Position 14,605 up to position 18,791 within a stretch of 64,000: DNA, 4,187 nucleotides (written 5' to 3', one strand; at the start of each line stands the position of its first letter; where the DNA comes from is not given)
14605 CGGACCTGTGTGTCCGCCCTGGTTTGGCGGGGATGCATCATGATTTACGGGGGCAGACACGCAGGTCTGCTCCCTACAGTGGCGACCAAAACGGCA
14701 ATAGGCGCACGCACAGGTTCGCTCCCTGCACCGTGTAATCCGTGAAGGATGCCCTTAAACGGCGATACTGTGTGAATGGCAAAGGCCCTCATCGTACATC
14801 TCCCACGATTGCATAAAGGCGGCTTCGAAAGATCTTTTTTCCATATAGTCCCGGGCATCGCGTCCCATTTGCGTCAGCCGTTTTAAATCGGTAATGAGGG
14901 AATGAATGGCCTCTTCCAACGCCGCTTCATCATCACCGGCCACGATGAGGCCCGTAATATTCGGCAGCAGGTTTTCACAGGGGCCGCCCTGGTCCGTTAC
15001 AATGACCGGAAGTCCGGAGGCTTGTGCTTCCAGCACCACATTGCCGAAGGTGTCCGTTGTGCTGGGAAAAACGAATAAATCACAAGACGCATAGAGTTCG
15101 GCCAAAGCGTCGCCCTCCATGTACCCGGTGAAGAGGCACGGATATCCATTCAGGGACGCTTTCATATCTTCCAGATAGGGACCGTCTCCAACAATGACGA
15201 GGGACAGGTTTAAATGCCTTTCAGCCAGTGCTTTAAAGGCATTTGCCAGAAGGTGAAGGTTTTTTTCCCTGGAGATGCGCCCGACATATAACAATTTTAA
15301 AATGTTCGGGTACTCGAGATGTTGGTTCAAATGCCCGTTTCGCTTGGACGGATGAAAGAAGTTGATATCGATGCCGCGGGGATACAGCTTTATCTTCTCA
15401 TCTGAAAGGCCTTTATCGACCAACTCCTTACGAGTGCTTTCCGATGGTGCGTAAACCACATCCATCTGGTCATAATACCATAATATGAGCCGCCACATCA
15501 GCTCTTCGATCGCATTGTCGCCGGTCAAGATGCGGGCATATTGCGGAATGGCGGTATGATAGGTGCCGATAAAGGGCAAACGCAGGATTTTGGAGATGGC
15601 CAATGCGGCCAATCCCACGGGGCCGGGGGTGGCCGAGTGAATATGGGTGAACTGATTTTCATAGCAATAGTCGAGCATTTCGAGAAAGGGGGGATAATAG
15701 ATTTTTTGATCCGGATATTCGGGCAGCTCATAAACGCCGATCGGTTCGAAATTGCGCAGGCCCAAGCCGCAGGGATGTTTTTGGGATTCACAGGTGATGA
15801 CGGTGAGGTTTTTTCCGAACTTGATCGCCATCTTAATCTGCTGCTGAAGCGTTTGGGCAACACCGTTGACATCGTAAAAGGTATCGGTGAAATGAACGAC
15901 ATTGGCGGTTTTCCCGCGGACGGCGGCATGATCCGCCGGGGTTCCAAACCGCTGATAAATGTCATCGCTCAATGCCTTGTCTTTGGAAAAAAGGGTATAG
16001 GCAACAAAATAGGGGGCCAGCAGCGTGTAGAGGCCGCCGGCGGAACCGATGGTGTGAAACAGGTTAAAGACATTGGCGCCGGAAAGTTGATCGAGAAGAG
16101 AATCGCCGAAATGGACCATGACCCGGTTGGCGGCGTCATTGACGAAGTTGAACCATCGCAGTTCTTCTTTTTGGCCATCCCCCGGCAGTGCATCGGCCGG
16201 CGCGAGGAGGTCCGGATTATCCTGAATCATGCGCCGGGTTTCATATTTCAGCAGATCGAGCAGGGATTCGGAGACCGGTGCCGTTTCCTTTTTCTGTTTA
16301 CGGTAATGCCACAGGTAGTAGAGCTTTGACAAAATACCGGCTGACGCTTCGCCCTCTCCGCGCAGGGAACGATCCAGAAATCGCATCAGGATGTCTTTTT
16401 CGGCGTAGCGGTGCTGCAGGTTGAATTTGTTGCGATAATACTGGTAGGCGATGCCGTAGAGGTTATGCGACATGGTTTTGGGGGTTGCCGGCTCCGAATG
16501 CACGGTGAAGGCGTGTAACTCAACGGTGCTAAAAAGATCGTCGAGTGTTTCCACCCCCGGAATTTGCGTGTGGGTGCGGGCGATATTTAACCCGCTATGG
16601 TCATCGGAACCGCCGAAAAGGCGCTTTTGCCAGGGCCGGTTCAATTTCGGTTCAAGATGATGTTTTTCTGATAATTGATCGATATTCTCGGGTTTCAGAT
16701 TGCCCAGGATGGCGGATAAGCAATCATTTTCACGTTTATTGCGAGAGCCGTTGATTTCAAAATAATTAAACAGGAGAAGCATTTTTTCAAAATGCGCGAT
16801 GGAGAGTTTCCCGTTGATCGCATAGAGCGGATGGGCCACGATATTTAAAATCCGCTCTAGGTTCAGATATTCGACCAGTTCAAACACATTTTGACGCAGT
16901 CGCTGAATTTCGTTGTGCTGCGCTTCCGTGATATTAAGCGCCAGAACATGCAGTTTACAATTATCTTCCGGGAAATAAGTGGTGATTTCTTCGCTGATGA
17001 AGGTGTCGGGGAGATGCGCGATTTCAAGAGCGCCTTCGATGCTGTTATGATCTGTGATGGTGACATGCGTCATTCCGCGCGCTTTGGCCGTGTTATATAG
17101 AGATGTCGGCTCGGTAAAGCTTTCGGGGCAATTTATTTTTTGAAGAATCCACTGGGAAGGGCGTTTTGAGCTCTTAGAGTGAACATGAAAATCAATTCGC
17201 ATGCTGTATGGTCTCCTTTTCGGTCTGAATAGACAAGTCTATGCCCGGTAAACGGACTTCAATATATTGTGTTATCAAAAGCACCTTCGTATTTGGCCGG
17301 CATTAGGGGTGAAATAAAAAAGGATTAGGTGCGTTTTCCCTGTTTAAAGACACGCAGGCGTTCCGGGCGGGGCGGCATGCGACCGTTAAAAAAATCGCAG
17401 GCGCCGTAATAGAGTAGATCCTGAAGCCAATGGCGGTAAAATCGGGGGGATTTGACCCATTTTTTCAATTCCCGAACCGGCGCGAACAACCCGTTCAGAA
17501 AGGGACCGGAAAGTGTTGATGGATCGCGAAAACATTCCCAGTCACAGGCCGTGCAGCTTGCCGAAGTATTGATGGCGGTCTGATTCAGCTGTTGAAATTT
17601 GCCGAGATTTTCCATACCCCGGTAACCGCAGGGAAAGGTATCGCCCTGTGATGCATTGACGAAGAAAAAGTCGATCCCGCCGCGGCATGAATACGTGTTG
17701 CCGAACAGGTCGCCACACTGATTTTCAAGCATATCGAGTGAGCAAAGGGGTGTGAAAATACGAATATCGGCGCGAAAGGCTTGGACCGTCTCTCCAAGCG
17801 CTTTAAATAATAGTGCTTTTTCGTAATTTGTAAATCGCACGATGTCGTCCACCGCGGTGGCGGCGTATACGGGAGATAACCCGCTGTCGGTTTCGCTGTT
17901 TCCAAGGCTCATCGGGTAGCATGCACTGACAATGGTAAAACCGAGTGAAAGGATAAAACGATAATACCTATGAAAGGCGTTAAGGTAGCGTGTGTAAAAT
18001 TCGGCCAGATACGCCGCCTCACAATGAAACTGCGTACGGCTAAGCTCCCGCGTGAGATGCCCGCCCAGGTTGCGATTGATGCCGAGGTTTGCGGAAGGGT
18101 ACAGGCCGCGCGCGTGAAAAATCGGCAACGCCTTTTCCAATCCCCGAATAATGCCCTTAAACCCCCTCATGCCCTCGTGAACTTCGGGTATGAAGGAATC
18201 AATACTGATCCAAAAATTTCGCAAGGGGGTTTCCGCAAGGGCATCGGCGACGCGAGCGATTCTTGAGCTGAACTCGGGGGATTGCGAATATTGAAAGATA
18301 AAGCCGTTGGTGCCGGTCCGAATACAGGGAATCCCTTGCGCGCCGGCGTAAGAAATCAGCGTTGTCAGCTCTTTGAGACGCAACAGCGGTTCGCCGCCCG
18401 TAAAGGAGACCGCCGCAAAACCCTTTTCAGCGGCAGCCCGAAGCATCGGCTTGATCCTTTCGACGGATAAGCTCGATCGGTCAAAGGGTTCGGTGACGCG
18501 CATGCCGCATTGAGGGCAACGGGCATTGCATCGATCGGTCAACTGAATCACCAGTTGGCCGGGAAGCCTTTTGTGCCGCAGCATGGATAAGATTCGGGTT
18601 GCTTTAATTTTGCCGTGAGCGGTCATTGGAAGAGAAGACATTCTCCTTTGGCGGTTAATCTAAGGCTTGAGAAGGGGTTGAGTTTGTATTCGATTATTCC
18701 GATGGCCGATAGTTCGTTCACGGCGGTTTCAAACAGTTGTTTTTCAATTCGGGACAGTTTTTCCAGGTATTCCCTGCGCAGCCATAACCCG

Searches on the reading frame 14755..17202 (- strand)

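Call 6: search_protein_families(library=pfam, proteins=[window:14755-17202:-], max_evalue=0.01)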
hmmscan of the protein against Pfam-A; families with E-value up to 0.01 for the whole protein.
window:14755-17202:- (815 aa): 7 families
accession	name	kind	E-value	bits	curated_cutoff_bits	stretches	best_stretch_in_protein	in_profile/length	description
PF00534.26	Glycos_transf_1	-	7.9e-36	123.6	26.4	1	629-784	10-170/172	Glycosyl transferases group 1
PF13692.12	Glyco_trans_1_4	-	1.4e-34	119.8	27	1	636-772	3-142/142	Glycosyl transferases group 1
PF13439.12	Glyco_transf_4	-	1.7e-21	77.4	28.5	1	445-614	1-169/170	Glycosyltransferase Family 4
PF20706.3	GT4-conflict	-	9.7e-11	41.7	26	1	629-793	192-379/385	Family 4 Glycosyltransferase in conflict systems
PF13579.12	Glyco_trans_4_4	-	1.1e-07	32.7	29.7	1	487-610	39-158/158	Glycosyl transferase 4-like domain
PF13524.12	Glyco_trans_1_2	-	0.00069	20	25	1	655-788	5-130/144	Glycosyl transferase-like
PF02811.25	PHP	-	0.0084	16.9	26.4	0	26-61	11-46/164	PHP domain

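Call 7: search_protein_families(library=ncbifam, proteins=[window:14755-17202:-], max_evalue=0.01)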
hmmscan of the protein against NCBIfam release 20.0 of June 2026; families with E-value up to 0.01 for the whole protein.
window:14755-17202:- (815 aa): 44 families (the best 25 are shown)
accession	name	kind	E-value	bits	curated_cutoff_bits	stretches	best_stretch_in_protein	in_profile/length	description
NF053787.1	GlcN_PG_synth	equivalog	7e-40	137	480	1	521-790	86-342/361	N-acetylglucosaminyl phosphatidylglycerol synthase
TIGR03088.1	stp2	hypoth_equivalog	6.1e-29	101.2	409.05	1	598-804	156-371/374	TIGR03088 family PEP-CTERM/XrtA system glycosyltransferase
NF047684.1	TeichurnBiosyTuaC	equivalog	9.2e-24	84.1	550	1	514-783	107-365/391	teichuronic acid biosynthesis protein TuaC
TIGR03449.1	mycothiol_MshA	equivalog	4.6e-23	81.8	462.5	1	520-805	107-402/406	D-inositol-3-phosphate glycosyltransferase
TIGR04063.1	stp3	hypoth_equivalog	4.9e-22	78.4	442.05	1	521-795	96-384/397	TIGR04063 family PEP-CTERM/XrtA system glycosyltransferase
TIGR03999.1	thiol_BshA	equivalog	5.6e-20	71.6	273.7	1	517-802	86-368/375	N-acetyl-alpha-D-glucosaminyl L-malate synthase BshA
TIGR04157.1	glyco_rSAM_CFB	subfamily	6.5e-20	71.5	400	1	577-784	167-386/406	TIGR04157 family glycosyltransferase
NF041876.1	EPS_EpsE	equivalog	2.6e-18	66.4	400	1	599-790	183-379/389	exopolysaccharide biosynthesis GT4 family glycosyltransferase EpsE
TIGR02149.1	glgA_Coryne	subfamily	7.6e-18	64.8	302.4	1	578-805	143-389/391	glycogen synthase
NF038295.1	EPS_HpsP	equivalog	1.4e-17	63.8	550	1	621-804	193-385/388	hormogonium polysaccharide biosynthesis glycosyltransferase HpsP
NF046085.1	XrtY_assoc_Gly1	equivalog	1.9e-17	63.2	400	1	597-804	177-382/387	XrtY-associated glycosyltransferase XYAG1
NF012028.0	PRK15484.1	subfamily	2.3e-17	63.2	618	1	591-787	150-358/380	lipopolysaccharide N-acetylglucosaminyltransferase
NF007640.0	PRK10307.1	subfamily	7e-17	61.4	276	1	571-796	163-396/411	WcaI family glycosyltransferase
NF053513.1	Gtran_IagA_BgsA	equivalog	2.2e-15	56.5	460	1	517-803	43-328/333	LTA glycolipid anchor biosynthesis glycosyltransferase, IagA/BgsA family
TIGR04047.1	MSMEG_0565_glyc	hypoth_equivalog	5.9e-15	55.2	259.85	1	606-804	163-372/373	MSMEG_0565 family glycosyltransferase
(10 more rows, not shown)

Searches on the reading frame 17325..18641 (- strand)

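Call 6: search_protein_families(library=pfam, proteins=[window:17325-18641:-], max_evalue=0.01)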
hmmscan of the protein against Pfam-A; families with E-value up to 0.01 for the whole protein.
window:17325-18641:- (438 aa): 2 families
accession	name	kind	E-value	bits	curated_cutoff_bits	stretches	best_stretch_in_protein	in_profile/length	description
PF04055.27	Radical_SAM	-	3e-13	50.7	29.5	1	32-171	1-136/166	Radical SAM superfamily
PF13353.11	Fer4_12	-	6.2e-06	27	22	1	33-121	10-99/137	4Fe-4S single cluster domain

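Call 7: search_protein_families(library=ncbifam, proteins=[window:17325-18641:-], max_evalue=0.01)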
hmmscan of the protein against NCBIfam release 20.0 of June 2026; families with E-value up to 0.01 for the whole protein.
window:17325-18641:- (438 aa): 49 families (the best 25 are shown)
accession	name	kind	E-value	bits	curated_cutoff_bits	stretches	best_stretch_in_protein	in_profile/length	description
TIGR02666.1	moaA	equivalog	7.7e-15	54.7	284.05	1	23-172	5-151/336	GTP 3',8-cyclase MoaA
TIGR02668.1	moaA_archaeal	equivalog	1.8e-13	50.1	325.25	1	28-171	10-143/303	GTP 3',8-cyclase MoaA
TIGR04545.1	rSAM_ahbD_hemeb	equivalog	8.6e-12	45.1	500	1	33-173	5-132/339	heme b synthase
NF049973.1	radical_Rv1681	equivalog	2.1e-11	43.4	380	1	18-164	61-196/326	Rv1681 family radical SAM protein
NF001199.0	PRK00164.2-1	equivalog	3.7e-11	42.7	231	1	24-159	8-130/308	GTP 3',8-cyclase MoaA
NF045574.1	sacti_mat_StsB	exception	1.7e-10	40.4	625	1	33-185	101-238/466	StsB family radical SAM/SPASM domain sactipeptide maturase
NF045646.2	rSAM_Se_TrsS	equivalog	1.7e-10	40.1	490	1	23-161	81-209/441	radical SAM (seleno)protein TrsS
NF045702.1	rSAM_GDGT_ether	equivalog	6.6e-10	38.2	450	1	23-146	81-197/486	tetraether lipid synthase Tes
TIGR04347.1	pseudo_SAM_Halo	equivalog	8.3e-10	38.5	525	1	29-171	39-171/390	TIGR04347 family pseudo-SAM/SPASM protein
TIGR04055.1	rSAM_NirJ2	equivalog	1.3e-09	38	500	1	34-165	6-123/326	putative heme d1 biosynthesis radical SAM protein NirJ2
TIGR04546.1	rSAM_ahbC_deAc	equivalog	3.2e-09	36.1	650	1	30-190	41-187/390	12,18-didecarboxysiroheme deacetylase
TIGR04303.1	GeoRSP_rSAM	equivalog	1.1e-08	35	400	1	34-172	11-133/325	GeoRSP system radical SAM/SPASM protein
TIGR04053.2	TIGR04053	equivalog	2.4e-08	33.6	395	1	30-166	10-136/366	TIGR04053 family radical SAM/SPASM domain-containing protein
TIGR02109.1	PQQ_syn_pqqE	equivalog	2.5e-08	33.3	381.35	1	26-103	5-81/358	pyrroloquinoline quinone biosynthesis protein PqqE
TIGR04251.1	SCM_rSAM_ScmF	equivalog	7.3e-08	32.2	400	1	29-190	5-156/353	SynChlorMet cassette radical SAM/SPASM protein ScmF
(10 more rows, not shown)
